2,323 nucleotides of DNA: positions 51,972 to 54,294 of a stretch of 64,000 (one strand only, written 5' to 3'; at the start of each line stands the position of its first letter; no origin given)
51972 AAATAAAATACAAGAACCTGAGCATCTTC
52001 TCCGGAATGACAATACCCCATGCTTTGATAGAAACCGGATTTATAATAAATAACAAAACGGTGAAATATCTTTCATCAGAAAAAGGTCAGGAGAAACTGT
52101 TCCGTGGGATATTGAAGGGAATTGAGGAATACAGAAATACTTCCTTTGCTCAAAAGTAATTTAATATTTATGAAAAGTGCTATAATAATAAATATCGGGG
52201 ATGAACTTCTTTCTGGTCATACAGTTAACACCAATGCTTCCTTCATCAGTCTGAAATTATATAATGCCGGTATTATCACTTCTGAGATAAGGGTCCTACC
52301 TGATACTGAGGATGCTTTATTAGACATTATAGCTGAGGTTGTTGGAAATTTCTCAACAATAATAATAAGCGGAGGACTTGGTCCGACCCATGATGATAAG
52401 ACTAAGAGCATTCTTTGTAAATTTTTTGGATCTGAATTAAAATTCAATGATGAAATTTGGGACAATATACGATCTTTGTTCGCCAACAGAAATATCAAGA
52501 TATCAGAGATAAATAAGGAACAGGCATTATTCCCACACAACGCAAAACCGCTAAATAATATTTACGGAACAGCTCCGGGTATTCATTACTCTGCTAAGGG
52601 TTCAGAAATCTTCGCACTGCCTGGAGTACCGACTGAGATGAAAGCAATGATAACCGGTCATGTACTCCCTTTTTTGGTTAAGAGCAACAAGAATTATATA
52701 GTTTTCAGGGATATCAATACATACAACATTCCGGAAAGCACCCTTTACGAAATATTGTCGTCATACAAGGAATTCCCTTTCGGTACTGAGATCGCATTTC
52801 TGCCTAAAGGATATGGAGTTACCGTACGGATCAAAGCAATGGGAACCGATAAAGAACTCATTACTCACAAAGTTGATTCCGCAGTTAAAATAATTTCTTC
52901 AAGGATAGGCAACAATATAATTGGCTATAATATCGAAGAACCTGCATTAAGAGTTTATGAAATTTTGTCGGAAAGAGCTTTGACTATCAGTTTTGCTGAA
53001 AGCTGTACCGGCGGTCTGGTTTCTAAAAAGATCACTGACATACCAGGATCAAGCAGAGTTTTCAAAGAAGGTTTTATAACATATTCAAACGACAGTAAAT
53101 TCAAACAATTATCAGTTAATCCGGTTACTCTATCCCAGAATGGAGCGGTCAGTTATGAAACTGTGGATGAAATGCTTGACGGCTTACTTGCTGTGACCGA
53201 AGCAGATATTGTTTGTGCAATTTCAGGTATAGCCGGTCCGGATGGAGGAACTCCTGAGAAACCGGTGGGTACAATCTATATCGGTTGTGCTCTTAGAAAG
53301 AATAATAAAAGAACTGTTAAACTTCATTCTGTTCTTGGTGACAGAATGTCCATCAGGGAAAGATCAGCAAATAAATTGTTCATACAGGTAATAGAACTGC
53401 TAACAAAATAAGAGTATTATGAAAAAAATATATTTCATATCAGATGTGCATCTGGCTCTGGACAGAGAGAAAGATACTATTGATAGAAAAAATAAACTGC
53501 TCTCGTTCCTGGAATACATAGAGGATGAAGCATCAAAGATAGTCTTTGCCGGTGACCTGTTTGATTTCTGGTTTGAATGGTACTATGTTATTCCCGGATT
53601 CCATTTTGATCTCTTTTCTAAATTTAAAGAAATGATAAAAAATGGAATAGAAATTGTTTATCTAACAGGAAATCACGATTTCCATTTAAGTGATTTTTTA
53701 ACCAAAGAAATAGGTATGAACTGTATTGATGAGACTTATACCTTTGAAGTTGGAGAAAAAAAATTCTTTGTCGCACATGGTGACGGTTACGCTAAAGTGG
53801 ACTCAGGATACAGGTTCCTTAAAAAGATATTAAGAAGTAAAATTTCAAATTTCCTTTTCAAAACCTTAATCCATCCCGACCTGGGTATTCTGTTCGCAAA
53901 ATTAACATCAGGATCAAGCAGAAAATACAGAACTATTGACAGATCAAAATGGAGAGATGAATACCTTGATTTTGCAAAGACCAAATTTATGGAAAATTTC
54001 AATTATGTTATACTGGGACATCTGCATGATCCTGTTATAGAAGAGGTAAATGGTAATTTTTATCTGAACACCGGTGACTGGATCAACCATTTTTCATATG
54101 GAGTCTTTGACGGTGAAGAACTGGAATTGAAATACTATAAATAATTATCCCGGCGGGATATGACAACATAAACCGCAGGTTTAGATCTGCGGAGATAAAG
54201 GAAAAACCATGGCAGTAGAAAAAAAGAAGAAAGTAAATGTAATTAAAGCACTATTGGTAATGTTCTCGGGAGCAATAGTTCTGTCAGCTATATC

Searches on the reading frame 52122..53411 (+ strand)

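Call 34: search_protein_families(library=pfam, proteins=[window:52122-53411:+], max_evalue=0.00001)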
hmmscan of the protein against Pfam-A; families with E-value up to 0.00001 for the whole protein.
window:52122-53411:+ (429 aa): 3 families
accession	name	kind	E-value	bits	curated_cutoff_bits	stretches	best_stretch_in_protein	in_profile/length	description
PF02464.23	CinA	-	5.9e-47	159.6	23.5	1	276-420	6-148/155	Competence-damaged protein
PF00994.29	MoCF_biosynth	-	1.6e-27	96.4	26.6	1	22-185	2-142/144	Probable molybdopterin binding domain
PF18146.6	CinA_KH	-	3.8e-09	37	27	1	196-268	2-73/73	Damage-inducible protein CinA KH domain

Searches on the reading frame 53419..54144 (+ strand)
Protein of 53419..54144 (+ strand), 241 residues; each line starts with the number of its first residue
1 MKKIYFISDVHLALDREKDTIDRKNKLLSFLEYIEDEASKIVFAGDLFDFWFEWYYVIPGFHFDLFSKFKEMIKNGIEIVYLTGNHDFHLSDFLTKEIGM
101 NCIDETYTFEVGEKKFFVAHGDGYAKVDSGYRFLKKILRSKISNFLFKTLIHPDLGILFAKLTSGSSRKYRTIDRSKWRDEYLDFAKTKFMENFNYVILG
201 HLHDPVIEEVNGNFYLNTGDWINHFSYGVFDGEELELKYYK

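Call 34: search_protein_families(library=pfam, proteins=[window:53419-54144:+], max_evalue=0.00001)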
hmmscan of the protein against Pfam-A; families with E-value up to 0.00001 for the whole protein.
window:53419-54144:+ (241 aa): 2 families
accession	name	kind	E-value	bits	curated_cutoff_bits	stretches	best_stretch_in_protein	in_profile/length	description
PF00149.33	Metallophos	-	7.1e-12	46.6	21.5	1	3-205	2-191/191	Calcineurin-like phosphoesterase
PF12850.12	Metallophos_2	-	1.4e-11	45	27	1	3-125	2-93/154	Calcineurin-like phosphoesterase superfamily domain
